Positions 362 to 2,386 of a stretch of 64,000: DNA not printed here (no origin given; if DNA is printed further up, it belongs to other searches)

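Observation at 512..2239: Methyltransferase / unknown / HNH nuclease in one polypeptide: candidate undescribed self/non-self or abortive module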

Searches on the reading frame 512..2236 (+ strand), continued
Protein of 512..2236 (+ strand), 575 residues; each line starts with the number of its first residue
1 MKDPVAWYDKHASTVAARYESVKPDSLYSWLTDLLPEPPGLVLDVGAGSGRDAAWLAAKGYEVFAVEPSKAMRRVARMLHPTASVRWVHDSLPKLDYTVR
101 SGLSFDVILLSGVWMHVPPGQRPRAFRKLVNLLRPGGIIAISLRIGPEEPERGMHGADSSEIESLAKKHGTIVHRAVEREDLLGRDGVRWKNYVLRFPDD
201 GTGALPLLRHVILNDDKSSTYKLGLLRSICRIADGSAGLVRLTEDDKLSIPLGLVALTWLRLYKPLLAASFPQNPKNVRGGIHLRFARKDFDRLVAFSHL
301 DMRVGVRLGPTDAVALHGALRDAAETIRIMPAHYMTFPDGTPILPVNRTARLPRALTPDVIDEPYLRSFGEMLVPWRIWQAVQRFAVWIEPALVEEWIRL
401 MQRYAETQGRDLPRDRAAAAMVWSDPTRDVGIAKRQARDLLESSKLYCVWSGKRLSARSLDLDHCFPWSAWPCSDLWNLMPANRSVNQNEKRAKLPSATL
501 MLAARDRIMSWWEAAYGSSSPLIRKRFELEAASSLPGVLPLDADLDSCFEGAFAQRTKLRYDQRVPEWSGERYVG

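Call 19: fold_search(model_id=the predicted structure, library=pdb)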
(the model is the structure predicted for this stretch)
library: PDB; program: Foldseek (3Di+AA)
matches with E <= 10: 1863; with E <= 0.001: 1057
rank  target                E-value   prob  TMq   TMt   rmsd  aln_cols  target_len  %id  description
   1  3h2b_A                2.6e-08  1.00  0.26  0.68   3.5       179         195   22  Crystal structure of the SAM-dependent methyltransferase cg3271 from Corynebacterium glutamicum in complex with S-aden (released 2009-04-28)
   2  9sm1_F                7.7e-08  1.00  0.26  0.53   3.7       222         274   16  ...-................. from Pseudomonas chlororaphis in complex with SAH and FPP (released 2025-12-31)
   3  3h2b_B                8.5e-08  1.00  0.25  0.68   3.6       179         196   23  Crystal structure of the SAM-dependent methyltransferase cg3271 from Corynebacterium glutamicum in complex with S-aden (released 2009-04-28)
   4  5ufm_A                9.3e-08  1.00  0.24  0.56   7.5       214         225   21  Crystal structure of Burkholderia thailandensis 1,6-didemethyltoxoflavin-N1-methyltransferase with bound 1,6-didemethy (released 2017-12-13)
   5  4kdc                  1.0e-07  1.00  0.27  0.65   4.5       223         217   17  Crystal Structure of UBIG (released 2014-04-30)
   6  4qdj                  1.5e-07  1.00  0.25  0.64   4.7       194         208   18  Crystal structure of magnesium protoporphyrin IX methyltransferase (ChlM) from Synechocystis PCC 6803 with bound SAM (released 2014-08-06)
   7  5ufm_B                1.5e-07  1.00  0.27  0.61   5.5       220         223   20  Crystal structure of Burkholderia thailandensis 1,6-didemethyltoxoflavin-N1-methyltransferase with bound 1,6-didemethy (released 2017-12-13)
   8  9sm1_E                1.9e-07  1.00  0.25  0.47   4.0       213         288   17  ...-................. from Pseudomonas chlororaphis in complex with SAH and FPP (released 2025-12-31)
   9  3sm3                  1.9e-07  1.00  0.26  0.64   4.1       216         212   18  Crystal Structure of SAM-dependent methyltransferases Q8PUK2_METMA from Methanosarcina mazei. Northeast Structural Genom (released 2011-07-20)
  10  6wj7_B                2.2e-07  1.00  0.26  0.65   4.4       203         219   21  The structure of NTMT1 in complex with compound C2A (released 2020-08-19)
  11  9ri2_A                2.4e-07  1.00  0.23  0.55   8.6       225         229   20  Crystal structure of bacillithiol methyltransferase NmbA from Chlorobaculum tepidum (released 2025-12-10)
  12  4kdr                  2.6e-07  1.00  0.26  0.67   4.4       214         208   19  Crystal Structure of UBIG/SAH complex (released 2014-04-30)
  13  4htf_A                3.2e-07  1.00  0.26  0.59   4.8       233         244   17  Crystal structure of S-adenosylmethionine-dependent methyltransferase from Escherichia coli in complex with S-adenosyl (released 2012-11-21)
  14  7wzg_B                3.4e-07  1.00  0.27  0.60   6.2       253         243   17  Cypemycin N-terminal methyltransferase CypM (released 2023-02-22)
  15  2xva_A                3.5e-07  1.00  0.25  0.67   4.1       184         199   21  Crystal structure of the tellurite detoxification protein TehB from E. coli in complex with sinefungin (released 2011-02-16)
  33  4gek_G                5.4e-07  1.00  0.27  0.61   5.2       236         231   14  Crystal Structure of wild-type CmoA from E.coli (released 2012-10-10)
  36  4htf_B                5.9e-07  1.00  0.26  0.58   4.6       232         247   16  Crystal structure of S-adenosylmethionine-dependent methyltransferase from Escherichia coli in complex with S-adenosyl (released 2012-11-21)
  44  4dq0_A                6.5e-07  1.00  0.25  0.67   8.3       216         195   19  The crystal structure of tellurite resistance protein from Escherichia coli O157:H7 str. Sakai (released 2012-02-29)
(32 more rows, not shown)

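Call 34: search_protein_families(library=pfam, alignment_id=A4, max_evalue=0.00001)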
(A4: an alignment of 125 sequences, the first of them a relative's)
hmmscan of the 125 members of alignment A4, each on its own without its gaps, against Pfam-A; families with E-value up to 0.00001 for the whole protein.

A. member 1, L003:7854-9149:+ (432 aa): 3 families
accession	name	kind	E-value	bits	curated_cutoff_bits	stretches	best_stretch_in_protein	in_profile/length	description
PF01381.28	HTH_3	-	1.2e-10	41.7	23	1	74-129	1-55/55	Helix-turn-helix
PF06114.19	Peptidase_M78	-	2.7e-09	37.3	22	1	224-349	3-122/123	IrrE N-terminal-like domain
PF13560.12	HTH_31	-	1.7e-07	31.9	27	1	70-125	2-57/64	Helix-turn-helix domain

B. families by the number of members that match (of 125 scanned): 129 families (the first 25 are shown)
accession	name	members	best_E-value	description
PF01850.27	PIN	3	6.3e-12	PIN domain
PF00202.27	Aminotran_3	2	2.3e-91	Aminotransferase class-III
PF00005.33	ABC_tran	2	1.2e-63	ABC transporter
PF00560.39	LRR_1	2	1e-40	Leucine Rich Repeat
PF00270.35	DEAD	2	3.3e-36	DEAD/DEAH box helicase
PF04851.21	ResIII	2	3.6e-34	Type III restriction enzyme, res subunit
PF12799.13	LRR_4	2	3e-25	Leucine Rich repeats (2 copies)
PF13855.12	LRR_8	2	1.2e-22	Leucine rich repeat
PF23598.1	LRR_14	2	9.1e-22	Leucine-rich repeat region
PF01436.27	NHL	2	1.9e-20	NHL repeat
PF13304.12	AAA_21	2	3.1e-18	AAA domain, putative AbiEii toxin, Type IV TA system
PF00565.23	SNase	2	3.3e-18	Staphylococcal nuclease homologue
PF13191.12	AAA_16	2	9.3e-16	AAA ATPase domain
PF00271.37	Helicase_C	2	7.4e-15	Helicase conserved C-terminal domain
PF02463.25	SMC_N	2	1.9e-14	RecF/RecN/SMC N terminal domain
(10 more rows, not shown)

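Call 35: search_protein_families(library=padloc, alignment_id=A4, max_evalue=1e-10)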
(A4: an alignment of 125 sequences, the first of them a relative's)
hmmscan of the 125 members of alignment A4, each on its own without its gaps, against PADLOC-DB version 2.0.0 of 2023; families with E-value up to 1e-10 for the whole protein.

A. member 1, L003:7854-9149:+ (432 aa): 9 families
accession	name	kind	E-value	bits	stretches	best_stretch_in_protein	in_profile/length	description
PDLC03947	RmrA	-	1.6e-18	64.7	1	68-316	10-260/383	-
PDLC03952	RmrA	-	6.4e-17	59.5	1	68-321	21-277/395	-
PDLC03954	RmrA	-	6.8e-16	56.2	1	70-315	11-259/380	-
PDLC03949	RmrA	-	1.1e-15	55.3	1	73-423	6-335/363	-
PDLC03944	RmrA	-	3.8e-15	53.9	0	199-316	131-251/384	-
PDLC04141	capP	-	5.7e-15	53.5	1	201-359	10-160/242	capP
PDLC03951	RmrA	-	1.8e-14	51.5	1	71-323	10-262/400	-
PDLC03948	RmrA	-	7.5e-14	49.4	1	72-423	11-362/397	-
PDLC03946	RmrA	-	4.2e-11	40.2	1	73-355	6-270/357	-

B. families by the number of members that match (of 125 scanned): 156 families (the first 25 are shown)
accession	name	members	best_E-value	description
PDLC04135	mad3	3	1.8e-58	mads_3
PDLC02779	SspC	2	9.6e-298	SspC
PDLC02781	SspC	2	4.3e-257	SspC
PDLC02778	SspC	2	1.3e-241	SspC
PDLC02775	SspC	2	2.7e-224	SspC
PDLC02780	SspC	2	1.1e-223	SspC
PDLC02774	SspC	2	1e-211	SspC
PDLC02478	BrxC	2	4.8e-157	BrxC-PglY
PDLC02777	SspC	2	4.9e-135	SspC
PDLC02865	DpdF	2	3.3e-54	DpdF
PDLC02980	AriA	2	3e-20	-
PDLC02335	AbiLi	2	6.3e-16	AbiLi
PDLC03659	mREase_IV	1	1.1e-251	Type IV methyl-directed restriction enzyme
PDLC02773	SspC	1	5e-131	SspC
PDLC02759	SspA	1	8.6e-130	SspA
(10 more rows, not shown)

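Call 48: find_encoding_contigs(protein=P0105, flank=8000, max_places=5)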
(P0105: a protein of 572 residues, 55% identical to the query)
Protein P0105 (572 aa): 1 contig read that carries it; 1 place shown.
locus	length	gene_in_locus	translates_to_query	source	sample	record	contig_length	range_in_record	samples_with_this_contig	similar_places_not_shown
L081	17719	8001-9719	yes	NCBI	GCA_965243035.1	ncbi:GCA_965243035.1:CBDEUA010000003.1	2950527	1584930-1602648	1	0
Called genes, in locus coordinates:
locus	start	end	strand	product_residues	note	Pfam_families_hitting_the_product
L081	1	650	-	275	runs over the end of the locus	PF00800:PDT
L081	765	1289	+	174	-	PF00034:Cytochrom_C (weak)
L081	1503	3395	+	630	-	PF00496:SBP_bac_5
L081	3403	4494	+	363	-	PF00528:BPD_transp_1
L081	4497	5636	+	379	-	PF12911:OppC_N (weak), PF00528:BPD_transp_1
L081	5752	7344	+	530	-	PF01078:Mg_chelatase (faint), PF13191:AAA_16 (faint), PF13481:AAA_25 (faint), PF20720:nSTAND3 (faint), PF00005:ABC_tran, PF13304:AAA_21 (faint), PF00005:ABC_tran, PF02463:SMC_N (weak), +3 more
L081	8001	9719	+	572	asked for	PF13489:Methyltransf_23, PF08241:Methyltransf_11, PF08242:Methyltransf_12, PF13649:Methyltransf_25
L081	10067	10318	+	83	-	PF05015:HigB-like_toxin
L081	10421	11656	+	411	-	PF01385:OrfB_IS605, PF07282:Cas12f1-like_TNB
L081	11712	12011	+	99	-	PF01381:HTH_3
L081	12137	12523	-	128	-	-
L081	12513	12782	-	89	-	-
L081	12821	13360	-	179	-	-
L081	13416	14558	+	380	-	PF02771:Acyl-CoA_dh_N, PF02770:Acyl-CoA_dh_M, PF00441:Acyl-CoA_dh_1, PF08028:Acyl-CoA_dh_2, PF22924:ACOX_C_alpha1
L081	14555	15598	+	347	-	PF00378:ECH_1, PF16113:ECH_2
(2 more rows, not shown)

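Call 49: find_encoding_contigs(protein=P0059, flank=8000, max_places=5)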
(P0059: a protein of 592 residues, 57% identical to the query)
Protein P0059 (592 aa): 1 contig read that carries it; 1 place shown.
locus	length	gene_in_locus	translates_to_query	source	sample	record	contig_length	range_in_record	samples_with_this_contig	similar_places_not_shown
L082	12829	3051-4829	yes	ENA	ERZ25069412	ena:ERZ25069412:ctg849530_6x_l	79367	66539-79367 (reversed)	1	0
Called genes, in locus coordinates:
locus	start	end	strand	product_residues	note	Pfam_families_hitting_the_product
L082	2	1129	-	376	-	?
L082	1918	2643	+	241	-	-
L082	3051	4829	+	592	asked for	PF05724:TPMT (weak), PF13489:Methyltransf_23, PF13847:Methyltransf_31 (weak), PF08241:Methyltransf_11, PF08242:Methyltransf_12, PF13649:Methyltransf_25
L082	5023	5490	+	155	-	-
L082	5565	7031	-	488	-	PF01637:ATPase_2 (weak), PF09339:HTH_IclR (faint)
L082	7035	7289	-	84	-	PF04014:MazE_antitoxin (weak)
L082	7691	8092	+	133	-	PF02720:DUF222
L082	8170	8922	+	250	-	PF02720:DUF222, PF01844:HNH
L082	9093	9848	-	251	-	PF00005:ABC_tran, PF13304:AAA_21 (faint)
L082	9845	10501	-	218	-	PF00528:BPD_transp_1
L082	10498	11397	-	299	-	PF01547:SBP_bac_1, PF13531:SBP_bac_11, PF12974:Phosphonate-bd (faint)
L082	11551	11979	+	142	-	PF12728:HTH_17, PF13411:MerR_1 (weak), PF03459:TOBE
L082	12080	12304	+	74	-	-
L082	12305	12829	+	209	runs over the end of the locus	PF13470:PIN_3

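Call 51: search_protein_families(library=pfam, proteins=[L034:12605-16132:-, L036:2686-3489:-, L043:4528-8721:+, L043:12002-13390:-, L034:6135-7928:-, L052:14305-18057:+, L059:12263-15046:+, L064:5738-8596:+, L031:12719-13573:-, L007:11741-13267:+], max_evalue=0.00001)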
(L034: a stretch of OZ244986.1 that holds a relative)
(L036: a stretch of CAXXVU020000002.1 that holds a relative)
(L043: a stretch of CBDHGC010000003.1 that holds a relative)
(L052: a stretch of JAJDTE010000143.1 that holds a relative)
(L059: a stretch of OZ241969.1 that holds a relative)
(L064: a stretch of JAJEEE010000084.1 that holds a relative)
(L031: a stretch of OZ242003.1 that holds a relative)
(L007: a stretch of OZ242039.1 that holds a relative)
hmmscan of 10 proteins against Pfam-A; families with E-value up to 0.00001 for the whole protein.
L034:12605-16132:- (1176 aa): 0 families

L036:2686-3489:- (268 aa): 1 family
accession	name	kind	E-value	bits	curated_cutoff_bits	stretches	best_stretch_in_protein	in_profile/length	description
PF01507.26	PAPS_reduct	-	2.1e-09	38.1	22.5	1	7-117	2-113/175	Phosphoadenosine phosphosulfate reductase domain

L043:4528-8721:+ (1398 aa): 0 families

L043:12002-13390:- (463 aa): 1 family
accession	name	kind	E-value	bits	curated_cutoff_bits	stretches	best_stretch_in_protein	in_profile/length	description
PF01637.24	ATPase_2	-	1.3e-08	35.3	33.2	0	3-45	1-44/225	ATPase domain predominantly from Archaea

L034:6135-7928:- (598 aa): 3 families
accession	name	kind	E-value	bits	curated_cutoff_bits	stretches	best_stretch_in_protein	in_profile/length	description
PF00664.28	ABC_membrane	-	1.3e-37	130.4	28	1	19-289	1-274/274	ABC transporter transmembrane region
PF00005.33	ABC_tran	-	1.2e-29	104.1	25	1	365-512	1-135/137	ABC transporter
PF02463.25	SMC_N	-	4.8e-08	33.1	40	1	397-561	102-216/220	RecF/RecN/SMC N terminal domain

L052:14305-18057:+ (1251 aa): 3 families
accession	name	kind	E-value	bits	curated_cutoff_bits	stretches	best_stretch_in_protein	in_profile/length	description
PF00384.28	Molybdopterin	-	2.5e-69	234.4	24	1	109-834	1-353/353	Molybdopterin oxidoreductase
PF01568.27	Molydop_binding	-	2.7e-22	79.3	26.8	1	1089-1204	1-106/110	Molydopterin dinucleotide binding domain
PF14710.11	Nitr_red_alph_N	-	3.5e-18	66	24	1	4-41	2-38/38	Respiratory nitrate reductase alpha N-terminal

L059:12263-15046:+ (928 aa): 1 family
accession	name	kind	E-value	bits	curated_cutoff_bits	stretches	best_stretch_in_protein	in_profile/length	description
PF07690.21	MFS_1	-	3.2e-67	227.3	33.4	3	44-346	3-309/347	Major Facilitator Superfamily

L064:5738-8596:+ (953 aa): 4 families
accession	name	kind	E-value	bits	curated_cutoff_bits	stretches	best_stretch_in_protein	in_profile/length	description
PF00560.39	LRR_1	-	1.1e-42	135.2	20.6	0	446-467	2-23/23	Leucine Rich Repeat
PF12799.13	LRR_4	-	3.1e-27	94.4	27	0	858-895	1-37/44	Leucine Rich repeats (2 copies)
PF13855.12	LRR_8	-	1.1e-23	83.2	27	1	421-480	2-61/61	Leucine rich repeat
PF23598.1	LRR_14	-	8.9e-23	81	40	1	380-501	6-123/353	Leucine-rich repeat region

L031:12719-13573:- (285 aa): 0 families

L007:11741-13267:+ (509 aa): 2 families
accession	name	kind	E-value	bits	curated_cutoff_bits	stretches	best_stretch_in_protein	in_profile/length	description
PF00884.28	Sulfatase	-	1.8e-41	142.9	25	1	44-369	1-301/301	Sulfatase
PF16347.10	SGSH_C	-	6e-18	65.9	29.3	1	318-458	1-152/154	N-sulphoglucosamine sulphohydrolase, C-terminal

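Call 70: search_protein_families(library=padloc, proteins=[L034:12605-16132:-, L043:4528-8721:+, L043:12002-13390:-, L031:12719-13573:-], max_evalue=0.01)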
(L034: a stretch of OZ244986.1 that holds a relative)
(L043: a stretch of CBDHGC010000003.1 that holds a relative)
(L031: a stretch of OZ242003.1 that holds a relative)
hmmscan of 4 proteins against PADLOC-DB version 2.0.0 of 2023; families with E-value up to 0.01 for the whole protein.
L034:12605-16132:- (1176 aa): 19 families
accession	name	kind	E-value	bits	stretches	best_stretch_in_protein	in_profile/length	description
PDLC02781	SspC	-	7.3e-300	995.6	1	39-1127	2-1101/1104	SspC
PDLC02779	SspC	-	7.2e-216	717.3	1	33-1077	1-1050/1054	SspC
PDLC02775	SspC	-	8.7e-174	578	1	27-1075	3-1056/1064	SspC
PDLC02780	SspC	-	1.4e-162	541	1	28-1086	2-1032/1045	SspC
PDLC02778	SspC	-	1.8e-160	533.8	1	37-1081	1-1050/1053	SspC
PDLC02774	SspC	-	2.4e-120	401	1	37-1114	1-1060/1065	SspC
PDLC02773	SspC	-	2.6e-89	298.5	2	207-1065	138-1001/1011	SspC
PDLC02777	SspC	-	1.6e-88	296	2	39-557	2-517/1097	SspC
PDLC02776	SspC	-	1.7e-86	289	1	214-1086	116-996/1039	SspC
PDLC02770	SspC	-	5.9e-85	284.2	1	33-1077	2-1036/1047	SspC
PDLC02478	BrxC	-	4.8e-78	260.9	1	34-1063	7-1046/1108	BrxC-PglY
PDLC02771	SspC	-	5.7e-72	241.2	2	402-761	443-813/828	SspC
PDLC02772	SspC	-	2.5e-50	169.4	3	603-1084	590-1071/1123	SspC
PDLC02475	BrxC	-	3.9e-07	26.2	1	217-388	244-408/937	BrxC-PglY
PDLC02480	BrxC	-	4.8e-06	22.1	1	219-383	242-401/1389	BrxC-PglY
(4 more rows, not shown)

L043:4528-8721:+ (1398 aa): 0 families

L043:12002-13390:- (463 aa): 7 families
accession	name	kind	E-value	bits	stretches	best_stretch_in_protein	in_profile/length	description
PDLC04985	PDC-S27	-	1.3e-26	91.6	1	2-407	5-419/484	-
PDLC04984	PDC-S27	-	3.3e-20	70.4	1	2-349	3-351/474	-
PDLC01438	Csa3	-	0.00038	18.6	1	233-323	141-209/305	"CAS-I,CAS-II,CAS-III,CAS-IV,CAS-V,CAS-VI; associated_signaling"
PDLC01720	Csa3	-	0.0035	15.9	1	238-307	44-91/118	Csa3_1_CAS-I-II-III-IV-V-VI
PDLC01858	CARF3--CARF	-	0.0062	14.4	1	244-286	147-189/204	-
PDLC01268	CasR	-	0.0078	14.2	0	246-285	129-168/179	"CAS-I,CAS-II,CAS-III,CAS-IV,CAS-V,CAS-VI; associated_signaling"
PDLC01434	CasR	-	0.0089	13.9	0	246-287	133-174/191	"CAS-I,CAS-II,CAS-III,CAS-IV,CAS-V,CAS-VI; associated_signaling"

L031:12719-13573:- (285 aa): 0 families

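Call 78: list_cluster_members(proteins=[window:512-2236:+, P0041, P0105, P0117])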
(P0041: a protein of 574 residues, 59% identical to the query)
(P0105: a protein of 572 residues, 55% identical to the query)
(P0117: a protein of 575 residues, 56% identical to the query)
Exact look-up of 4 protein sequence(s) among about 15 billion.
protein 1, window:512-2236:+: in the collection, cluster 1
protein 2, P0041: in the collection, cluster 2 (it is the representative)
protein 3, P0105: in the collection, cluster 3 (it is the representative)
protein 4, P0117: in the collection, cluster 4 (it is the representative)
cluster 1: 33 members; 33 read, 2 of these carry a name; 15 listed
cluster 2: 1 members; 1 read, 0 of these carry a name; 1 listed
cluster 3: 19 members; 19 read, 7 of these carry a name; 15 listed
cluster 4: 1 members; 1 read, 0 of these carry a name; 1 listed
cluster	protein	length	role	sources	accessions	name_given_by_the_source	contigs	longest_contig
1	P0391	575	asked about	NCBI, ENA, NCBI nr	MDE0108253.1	MAG: methyltransferase domain-containing protein [Bryobacterales bacterium] | methyltransferase domain-containing protein [Bryobacterales bacterium]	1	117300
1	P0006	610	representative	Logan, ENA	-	-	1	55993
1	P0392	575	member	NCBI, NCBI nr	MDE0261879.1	MAG: methyltransferase domain-containing protein [Bryobacterales bacterium] | methyltransferase domain-containing protein [Bryobacterales bacterium]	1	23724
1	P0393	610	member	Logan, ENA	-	-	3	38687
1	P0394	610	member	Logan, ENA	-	-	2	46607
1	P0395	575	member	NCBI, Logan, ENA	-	-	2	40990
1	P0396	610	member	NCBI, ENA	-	-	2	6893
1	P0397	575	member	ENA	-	-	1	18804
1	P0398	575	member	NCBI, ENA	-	-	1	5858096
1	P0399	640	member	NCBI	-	-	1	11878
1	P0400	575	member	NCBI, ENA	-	-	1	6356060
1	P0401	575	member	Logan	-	-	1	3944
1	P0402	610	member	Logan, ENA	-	-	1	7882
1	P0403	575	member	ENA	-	-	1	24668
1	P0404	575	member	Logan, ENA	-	-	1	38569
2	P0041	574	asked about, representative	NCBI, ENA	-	-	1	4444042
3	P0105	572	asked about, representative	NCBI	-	-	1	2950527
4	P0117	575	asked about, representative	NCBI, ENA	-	-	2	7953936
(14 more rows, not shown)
